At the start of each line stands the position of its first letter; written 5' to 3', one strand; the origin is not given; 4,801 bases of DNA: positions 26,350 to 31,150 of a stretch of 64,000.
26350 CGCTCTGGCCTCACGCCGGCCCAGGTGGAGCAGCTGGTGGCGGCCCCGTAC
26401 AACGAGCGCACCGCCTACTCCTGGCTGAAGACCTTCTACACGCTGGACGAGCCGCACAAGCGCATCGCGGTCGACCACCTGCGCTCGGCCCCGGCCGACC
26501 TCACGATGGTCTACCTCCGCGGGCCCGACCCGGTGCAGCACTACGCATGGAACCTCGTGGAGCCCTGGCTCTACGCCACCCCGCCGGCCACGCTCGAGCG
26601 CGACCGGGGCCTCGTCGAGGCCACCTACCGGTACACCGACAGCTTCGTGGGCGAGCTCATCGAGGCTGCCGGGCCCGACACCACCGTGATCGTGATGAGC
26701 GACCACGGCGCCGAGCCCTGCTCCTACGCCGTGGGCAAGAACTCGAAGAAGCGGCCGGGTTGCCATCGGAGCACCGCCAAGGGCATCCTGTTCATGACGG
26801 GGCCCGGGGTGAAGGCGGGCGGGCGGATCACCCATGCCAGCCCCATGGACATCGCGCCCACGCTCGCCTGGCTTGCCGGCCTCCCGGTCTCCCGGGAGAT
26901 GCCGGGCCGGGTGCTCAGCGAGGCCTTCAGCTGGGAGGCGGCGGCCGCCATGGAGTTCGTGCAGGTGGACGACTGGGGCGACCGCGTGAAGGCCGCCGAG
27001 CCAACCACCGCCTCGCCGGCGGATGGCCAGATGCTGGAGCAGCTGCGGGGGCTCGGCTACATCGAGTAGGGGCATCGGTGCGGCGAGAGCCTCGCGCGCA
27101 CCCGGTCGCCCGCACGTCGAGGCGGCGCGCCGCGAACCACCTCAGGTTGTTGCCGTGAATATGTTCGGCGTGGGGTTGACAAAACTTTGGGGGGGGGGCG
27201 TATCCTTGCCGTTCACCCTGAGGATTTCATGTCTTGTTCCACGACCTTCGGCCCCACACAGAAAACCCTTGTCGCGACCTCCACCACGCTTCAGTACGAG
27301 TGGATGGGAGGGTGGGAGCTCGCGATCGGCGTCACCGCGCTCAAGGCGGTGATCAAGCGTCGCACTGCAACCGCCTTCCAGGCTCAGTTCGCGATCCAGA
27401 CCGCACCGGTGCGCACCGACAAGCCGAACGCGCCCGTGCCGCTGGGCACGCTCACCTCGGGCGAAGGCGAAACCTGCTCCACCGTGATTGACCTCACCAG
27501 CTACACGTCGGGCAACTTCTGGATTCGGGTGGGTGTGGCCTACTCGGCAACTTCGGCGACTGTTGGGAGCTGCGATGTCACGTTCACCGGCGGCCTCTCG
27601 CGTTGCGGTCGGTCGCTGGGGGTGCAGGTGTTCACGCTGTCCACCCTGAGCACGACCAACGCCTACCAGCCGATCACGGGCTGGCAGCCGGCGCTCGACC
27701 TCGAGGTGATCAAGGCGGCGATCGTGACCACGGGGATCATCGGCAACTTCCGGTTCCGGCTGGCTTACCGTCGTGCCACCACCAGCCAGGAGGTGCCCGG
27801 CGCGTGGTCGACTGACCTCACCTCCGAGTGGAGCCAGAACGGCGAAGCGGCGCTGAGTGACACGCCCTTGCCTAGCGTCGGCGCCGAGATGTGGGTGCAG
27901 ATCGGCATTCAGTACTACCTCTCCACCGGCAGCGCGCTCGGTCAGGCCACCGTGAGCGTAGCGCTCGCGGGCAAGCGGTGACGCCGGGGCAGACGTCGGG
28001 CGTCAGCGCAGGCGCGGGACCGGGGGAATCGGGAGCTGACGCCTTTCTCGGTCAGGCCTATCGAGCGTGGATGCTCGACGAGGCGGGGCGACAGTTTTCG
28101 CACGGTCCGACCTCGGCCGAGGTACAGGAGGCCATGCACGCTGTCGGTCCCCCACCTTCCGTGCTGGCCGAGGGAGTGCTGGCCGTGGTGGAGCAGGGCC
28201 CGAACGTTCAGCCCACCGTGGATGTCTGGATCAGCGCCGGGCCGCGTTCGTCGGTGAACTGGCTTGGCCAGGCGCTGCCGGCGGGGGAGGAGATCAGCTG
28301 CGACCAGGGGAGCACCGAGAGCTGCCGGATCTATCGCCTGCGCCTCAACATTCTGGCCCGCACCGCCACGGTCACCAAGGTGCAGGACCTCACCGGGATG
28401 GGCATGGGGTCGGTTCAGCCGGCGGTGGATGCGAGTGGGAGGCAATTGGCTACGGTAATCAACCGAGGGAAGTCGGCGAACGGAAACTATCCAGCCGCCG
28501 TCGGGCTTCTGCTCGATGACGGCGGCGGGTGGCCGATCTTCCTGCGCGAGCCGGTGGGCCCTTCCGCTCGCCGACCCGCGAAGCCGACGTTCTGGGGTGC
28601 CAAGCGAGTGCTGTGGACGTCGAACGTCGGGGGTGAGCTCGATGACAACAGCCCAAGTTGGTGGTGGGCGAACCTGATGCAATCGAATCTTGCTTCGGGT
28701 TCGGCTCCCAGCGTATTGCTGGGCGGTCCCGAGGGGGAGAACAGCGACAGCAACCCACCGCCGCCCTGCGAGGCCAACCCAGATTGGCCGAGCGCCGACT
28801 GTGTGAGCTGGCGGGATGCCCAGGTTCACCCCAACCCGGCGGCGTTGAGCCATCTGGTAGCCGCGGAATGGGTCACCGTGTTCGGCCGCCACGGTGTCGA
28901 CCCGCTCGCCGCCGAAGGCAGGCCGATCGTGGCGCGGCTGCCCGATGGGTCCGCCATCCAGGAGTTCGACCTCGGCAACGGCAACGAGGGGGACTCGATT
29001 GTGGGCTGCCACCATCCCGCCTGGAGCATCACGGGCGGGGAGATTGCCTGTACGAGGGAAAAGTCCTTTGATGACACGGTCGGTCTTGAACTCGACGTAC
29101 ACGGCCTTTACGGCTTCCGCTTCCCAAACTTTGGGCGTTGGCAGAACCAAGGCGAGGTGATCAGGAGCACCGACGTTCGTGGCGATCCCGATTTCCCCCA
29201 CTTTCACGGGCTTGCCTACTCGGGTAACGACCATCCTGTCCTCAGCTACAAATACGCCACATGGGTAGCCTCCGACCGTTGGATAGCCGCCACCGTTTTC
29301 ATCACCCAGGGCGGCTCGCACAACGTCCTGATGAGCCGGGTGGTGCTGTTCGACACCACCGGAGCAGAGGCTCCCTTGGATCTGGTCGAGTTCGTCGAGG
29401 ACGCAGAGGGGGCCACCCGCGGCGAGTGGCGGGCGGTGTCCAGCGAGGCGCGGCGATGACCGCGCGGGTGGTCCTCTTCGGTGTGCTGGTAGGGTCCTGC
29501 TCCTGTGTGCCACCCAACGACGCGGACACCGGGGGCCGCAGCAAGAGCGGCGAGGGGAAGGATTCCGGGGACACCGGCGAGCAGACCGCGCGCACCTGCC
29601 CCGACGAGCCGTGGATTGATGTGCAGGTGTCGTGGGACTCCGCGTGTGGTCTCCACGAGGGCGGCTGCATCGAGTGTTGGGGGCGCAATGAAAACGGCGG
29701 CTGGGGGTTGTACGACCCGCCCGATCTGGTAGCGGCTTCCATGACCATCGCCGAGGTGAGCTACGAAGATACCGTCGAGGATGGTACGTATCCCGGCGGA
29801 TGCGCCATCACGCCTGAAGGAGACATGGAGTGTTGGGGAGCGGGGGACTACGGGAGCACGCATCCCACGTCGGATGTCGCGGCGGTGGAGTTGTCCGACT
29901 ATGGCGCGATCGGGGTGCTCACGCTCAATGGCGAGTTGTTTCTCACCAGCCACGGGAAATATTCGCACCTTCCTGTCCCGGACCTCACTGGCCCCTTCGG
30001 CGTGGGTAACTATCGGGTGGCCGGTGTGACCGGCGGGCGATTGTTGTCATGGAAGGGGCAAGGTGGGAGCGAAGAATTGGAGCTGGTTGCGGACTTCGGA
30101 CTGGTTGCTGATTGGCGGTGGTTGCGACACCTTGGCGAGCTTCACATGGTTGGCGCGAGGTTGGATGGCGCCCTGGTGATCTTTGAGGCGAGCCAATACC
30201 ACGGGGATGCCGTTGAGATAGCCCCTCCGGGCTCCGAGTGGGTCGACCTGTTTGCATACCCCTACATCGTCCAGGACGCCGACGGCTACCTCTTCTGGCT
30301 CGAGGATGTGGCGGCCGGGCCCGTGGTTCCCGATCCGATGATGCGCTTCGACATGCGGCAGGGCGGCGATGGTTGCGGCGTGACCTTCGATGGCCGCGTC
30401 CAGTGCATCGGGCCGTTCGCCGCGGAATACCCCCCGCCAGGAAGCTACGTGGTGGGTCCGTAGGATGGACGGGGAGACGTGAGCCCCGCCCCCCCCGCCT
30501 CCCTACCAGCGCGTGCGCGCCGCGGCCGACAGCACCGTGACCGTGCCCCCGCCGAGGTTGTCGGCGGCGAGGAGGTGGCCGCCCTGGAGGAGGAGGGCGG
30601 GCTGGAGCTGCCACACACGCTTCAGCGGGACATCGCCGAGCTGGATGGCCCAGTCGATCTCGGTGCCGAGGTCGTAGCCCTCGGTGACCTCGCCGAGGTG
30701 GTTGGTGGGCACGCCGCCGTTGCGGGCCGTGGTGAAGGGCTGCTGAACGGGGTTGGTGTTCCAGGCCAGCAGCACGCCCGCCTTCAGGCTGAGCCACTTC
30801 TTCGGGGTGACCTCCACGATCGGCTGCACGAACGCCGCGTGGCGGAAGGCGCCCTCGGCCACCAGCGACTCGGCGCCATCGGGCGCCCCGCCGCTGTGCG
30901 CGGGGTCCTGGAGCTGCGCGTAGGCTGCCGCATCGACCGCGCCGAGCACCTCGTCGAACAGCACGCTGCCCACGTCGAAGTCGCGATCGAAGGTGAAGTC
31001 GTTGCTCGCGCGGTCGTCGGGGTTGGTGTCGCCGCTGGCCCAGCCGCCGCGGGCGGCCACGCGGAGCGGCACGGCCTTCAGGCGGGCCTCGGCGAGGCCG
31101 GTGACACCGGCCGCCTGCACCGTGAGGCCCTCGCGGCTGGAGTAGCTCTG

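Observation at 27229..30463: Lower-GC operon of three overlapping genes with unknown function (island 1)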

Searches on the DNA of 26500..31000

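Call 100: search_rna_families(source=window, start=26500, end=31000, threshold=evalue, max_evalue=1)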
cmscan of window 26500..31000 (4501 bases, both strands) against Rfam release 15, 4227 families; matches with E-value up to 1: 0.
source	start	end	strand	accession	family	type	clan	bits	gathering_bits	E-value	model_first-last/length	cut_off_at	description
